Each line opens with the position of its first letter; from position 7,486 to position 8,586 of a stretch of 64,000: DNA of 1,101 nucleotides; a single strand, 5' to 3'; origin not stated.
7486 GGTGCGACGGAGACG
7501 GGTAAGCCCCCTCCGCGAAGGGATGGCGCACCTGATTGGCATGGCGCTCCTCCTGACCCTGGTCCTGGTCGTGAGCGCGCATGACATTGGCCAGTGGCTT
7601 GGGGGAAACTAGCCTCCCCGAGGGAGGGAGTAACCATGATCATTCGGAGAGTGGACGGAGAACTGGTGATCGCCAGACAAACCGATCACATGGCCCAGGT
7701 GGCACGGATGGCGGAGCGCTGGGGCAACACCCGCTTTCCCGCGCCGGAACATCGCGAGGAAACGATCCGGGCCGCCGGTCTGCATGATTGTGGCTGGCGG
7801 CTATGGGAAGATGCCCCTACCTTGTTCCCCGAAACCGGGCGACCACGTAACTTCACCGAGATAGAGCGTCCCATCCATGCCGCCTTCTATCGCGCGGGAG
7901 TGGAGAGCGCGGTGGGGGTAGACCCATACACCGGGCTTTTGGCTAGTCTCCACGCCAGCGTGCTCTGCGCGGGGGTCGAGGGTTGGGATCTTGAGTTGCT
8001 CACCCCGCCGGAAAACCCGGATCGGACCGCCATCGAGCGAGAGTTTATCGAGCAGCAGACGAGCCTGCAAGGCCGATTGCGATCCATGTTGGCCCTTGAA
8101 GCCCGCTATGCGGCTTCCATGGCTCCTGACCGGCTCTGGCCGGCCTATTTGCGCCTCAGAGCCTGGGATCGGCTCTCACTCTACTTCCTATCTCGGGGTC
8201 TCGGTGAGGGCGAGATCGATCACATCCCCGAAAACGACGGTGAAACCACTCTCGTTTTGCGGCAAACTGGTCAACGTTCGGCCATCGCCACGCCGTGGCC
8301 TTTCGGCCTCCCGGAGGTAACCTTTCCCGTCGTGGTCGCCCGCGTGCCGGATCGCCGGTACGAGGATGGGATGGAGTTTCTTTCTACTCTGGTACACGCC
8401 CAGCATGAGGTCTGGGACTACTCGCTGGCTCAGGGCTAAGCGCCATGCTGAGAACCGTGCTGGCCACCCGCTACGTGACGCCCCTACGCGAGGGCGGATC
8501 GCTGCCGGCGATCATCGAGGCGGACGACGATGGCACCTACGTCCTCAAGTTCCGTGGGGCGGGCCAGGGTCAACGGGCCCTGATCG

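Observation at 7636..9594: Uncharacterised three-gene cassette (DUF3891-like, HipA-like kinase, DUF3037-like) appended to the rpsB...rseP housekeeping operon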

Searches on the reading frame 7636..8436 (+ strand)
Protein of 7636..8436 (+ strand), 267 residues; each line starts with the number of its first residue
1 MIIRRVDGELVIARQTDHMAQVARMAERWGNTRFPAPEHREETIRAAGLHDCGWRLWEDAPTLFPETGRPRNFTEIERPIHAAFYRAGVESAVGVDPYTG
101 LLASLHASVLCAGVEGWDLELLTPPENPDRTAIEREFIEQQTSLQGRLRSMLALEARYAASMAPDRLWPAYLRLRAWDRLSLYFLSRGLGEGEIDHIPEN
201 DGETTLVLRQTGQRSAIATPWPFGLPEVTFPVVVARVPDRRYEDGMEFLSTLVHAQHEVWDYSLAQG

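Call 3: search_protein_families(library=pfam, proteins=[window:7636-8436:+], max_evalue=0.1)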
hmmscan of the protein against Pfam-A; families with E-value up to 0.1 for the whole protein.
window:7636-8436:+ (267 aa): 2 families
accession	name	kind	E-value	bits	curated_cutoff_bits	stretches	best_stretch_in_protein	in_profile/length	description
PF13030.11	DUF3891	-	9.1e-43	147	24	1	1-238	1-218/219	Protein of unknown function (DUF3891)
PF01966.28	HD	-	0.039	14.7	22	1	17-57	3-41/116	HD domain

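Call 4: search_protein_families(library=ncbifam, proteins=[window:7636-8436:+], max_evalue=0.1)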
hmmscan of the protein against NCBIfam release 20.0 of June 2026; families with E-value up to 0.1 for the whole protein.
window:7636-8436:+ (267 aa): 0 families

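Call 5: search_protein_families(library=padloc, proteins=[window:7636-8436:+], max_evalue=0.1)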
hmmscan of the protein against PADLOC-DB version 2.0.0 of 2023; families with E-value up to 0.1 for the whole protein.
window:7636-8436:+ (267 aa): 0 families

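Call 34: search_solved_structures(query=window:7636-8436:+, max_evalue=10)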
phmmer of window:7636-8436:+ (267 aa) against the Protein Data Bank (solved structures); distinct sequences matched with E-value up to 10: 0.

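Call 48: find_homologous_proteins(query=window:7636-8436:+, max_evalue=0.001)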
Query window:7636-8436:+ (267 aa): 55 proteins with E <= 0.001 among 2068 candidates.
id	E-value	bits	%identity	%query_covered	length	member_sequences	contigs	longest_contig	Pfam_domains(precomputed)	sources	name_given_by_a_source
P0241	5.3e-179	611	100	100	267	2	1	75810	PF13030.12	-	-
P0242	7.1e-155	532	88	100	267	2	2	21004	PF13030.12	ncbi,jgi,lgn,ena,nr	ncbi:MAG TPA: DUF3891 family protein [Chloroflexota bacterium]|nr:DUF3891 family protein [Chloroflex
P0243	4.6e-149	513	83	100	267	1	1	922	PF13030.12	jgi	-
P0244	3.4e-147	507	83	100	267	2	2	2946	PF13030.12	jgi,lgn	jgi:hypothetical protein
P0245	3.6e-145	500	82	100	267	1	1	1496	PF13030.12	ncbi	ncbi:MAG: DUF3891 family protein [Chloroflexota bacterium]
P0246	3.7e-132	458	76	100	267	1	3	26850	PF13030.12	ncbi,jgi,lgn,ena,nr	ncbi:MAG TPA: DUF3891 family protein [Chloroflexota bacterium]|nr:DUF3891 family protein [Chloroflex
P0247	7.8e-118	411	69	99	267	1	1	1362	PF13030.12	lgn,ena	-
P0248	2.0e-116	406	67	100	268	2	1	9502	PF13030.12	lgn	-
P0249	3.2e-113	396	66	99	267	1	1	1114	PF13030.12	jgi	jgi:hypothetical protein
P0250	6.9e-113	394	68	99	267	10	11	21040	PF13030.12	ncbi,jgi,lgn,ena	-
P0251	7.2e-113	394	68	99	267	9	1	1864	PF13030.12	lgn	-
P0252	6.9e-112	391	65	100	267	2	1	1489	PF13030.12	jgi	jgi:hypothetical protein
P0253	1.3e-111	390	65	99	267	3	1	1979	PF13030.12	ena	-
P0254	2.5e-111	389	66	99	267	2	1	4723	PF13030.12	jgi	jgi:hypothetical protein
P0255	2.9e-111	389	67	99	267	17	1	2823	PF13030.12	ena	-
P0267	3.5e-106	373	62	99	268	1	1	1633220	PF13030.12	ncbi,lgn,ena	-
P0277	4.1e-101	356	60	98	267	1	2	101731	PF13030.12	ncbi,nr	ncbi:MAG: DUF3891 family protein [Herpetosiphonaceae bacterium]|nr:DUF3891 family protein [Herpetosi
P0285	2.4e-93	330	58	99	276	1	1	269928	PF13030.12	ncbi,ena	-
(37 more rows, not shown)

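Call 49: find_encoding_contigs(protein=P0267, flank=5000, max_places=1)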
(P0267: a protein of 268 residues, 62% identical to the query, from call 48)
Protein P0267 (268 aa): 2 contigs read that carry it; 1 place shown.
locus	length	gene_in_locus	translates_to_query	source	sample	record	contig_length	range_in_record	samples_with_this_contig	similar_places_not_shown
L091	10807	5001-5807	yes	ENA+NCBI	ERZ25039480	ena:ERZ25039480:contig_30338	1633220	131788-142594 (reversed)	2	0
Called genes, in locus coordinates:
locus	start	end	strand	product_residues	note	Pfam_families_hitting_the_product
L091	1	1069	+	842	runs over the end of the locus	-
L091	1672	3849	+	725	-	PF13240:Zn_Ribbon_1 (weak), PF00069:Pkinase, PF07714:PK_Tyr_Ser-Thr, PF01636:APH (faint), PF12849:PBP_like_2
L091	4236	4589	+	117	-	PF00196:GerE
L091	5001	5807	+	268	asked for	PF13030:DUF3891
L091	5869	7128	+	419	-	PF00109:ketoacyl-synt, PF02801:Ketoacyl-synt_C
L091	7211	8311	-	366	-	PF10282:Lactonase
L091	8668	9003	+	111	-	-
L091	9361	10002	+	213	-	PF00440:TetR_N, PF17932:TetR_C_24 (faint)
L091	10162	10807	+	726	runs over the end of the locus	PF03176:MMPL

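Call 50: find_encoding_contigs(protein=P0277, flank=5000, max_places=1)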
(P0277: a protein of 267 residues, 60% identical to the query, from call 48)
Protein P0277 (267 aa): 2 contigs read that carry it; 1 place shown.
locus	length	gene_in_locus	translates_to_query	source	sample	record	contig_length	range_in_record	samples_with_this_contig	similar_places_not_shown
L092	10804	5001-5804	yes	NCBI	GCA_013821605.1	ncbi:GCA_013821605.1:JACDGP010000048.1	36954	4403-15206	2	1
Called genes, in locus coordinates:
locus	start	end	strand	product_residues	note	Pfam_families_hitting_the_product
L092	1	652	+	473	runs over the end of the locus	PF00672:HAMP, PF00512:HisKA, PF02518:HATPase_c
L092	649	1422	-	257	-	PF03741:TerC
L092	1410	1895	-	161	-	PF00072:Response_reg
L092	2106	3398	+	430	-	PF00561:Abhydrolase_1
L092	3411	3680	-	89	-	PF10041:DUF2277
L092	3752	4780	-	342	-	PF01476:LysM, PF23473:LysM3_LYK4_5 (faint), PF01476:LysM, PF03734:YkuD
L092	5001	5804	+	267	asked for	PF13030:DUF3891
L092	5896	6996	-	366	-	-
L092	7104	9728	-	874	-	PF01074:Glyco_hydro_38N, PF09261:Alpha-mann_mid, PF07748:Glyco_hydro_38C, PF17677:Glyco_hydro38C2 (weak)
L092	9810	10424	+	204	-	PF22741:PTP-NADK, PF22784:PTP-SAK, PF00782:DSPc, PF22785:Tc-R-P, PF14566:PTPlike_phytase (weak)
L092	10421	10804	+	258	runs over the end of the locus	PF00557:Peptidase_M24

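Call 51: find_encoding_contigs(protein=P0250, flank=5000, max_places=2)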
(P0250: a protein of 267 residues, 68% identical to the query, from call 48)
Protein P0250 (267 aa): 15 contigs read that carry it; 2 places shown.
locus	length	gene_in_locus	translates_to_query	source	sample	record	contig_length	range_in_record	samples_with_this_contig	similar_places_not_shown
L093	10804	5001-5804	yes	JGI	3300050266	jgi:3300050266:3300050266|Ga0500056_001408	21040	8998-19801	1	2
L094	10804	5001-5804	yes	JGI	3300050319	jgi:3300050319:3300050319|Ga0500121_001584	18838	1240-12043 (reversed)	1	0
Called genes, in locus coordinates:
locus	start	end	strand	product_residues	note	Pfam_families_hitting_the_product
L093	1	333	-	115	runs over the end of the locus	PF18478:PIN_10 (weak), PF18480:DUF5615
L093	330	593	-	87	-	PF04255:DUF433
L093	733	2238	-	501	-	-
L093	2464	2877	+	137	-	-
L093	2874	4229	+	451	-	PF02861:Clp_N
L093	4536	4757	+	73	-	-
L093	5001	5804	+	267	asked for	PF13030:DUF3891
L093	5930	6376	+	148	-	PF03640:Lipoprotein_15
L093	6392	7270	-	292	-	PF01048:PNP_UDP_1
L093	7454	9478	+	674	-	PF01564:Spermine_synth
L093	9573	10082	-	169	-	PF06559:DCD_N (faint), PF22769:DCD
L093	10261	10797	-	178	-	-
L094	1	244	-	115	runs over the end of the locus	PF18478:PIN_10 (weak), PF18480:DUF5615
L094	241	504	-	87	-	PF04255:DUF433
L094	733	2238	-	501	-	-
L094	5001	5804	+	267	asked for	PF13030:DUF3891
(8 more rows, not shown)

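Call 52: find_encoding_contigs(protein=P0285, flank=5000, max_places=1)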
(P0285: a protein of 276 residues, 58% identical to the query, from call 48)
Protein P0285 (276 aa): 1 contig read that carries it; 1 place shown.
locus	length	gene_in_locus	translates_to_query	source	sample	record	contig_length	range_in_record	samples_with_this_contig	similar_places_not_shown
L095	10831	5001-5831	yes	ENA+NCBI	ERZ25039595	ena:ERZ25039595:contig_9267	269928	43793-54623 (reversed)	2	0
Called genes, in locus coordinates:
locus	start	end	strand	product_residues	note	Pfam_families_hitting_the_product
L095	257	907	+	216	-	-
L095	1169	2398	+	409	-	PF07690:MFS_1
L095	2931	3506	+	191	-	-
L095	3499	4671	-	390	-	PF00144:Beta-lactamase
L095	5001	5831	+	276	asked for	PF13030:DUF3891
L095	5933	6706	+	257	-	PF18914:DUF5666 (faint)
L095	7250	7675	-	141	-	PF00072:Response_reg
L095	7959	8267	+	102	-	-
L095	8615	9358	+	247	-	PF00005:ABC_tran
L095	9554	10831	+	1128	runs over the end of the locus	PF12704:MacB_PCD (weak), PF02687:FtsX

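Call 76: search_solved_structures(query=A4, max_evalue=10, show_alignments=1)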
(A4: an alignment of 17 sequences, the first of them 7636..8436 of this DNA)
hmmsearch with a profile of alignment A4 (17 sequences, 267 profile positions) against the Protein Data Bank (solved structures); distinct sequences matched with E-value up to 10: 0.
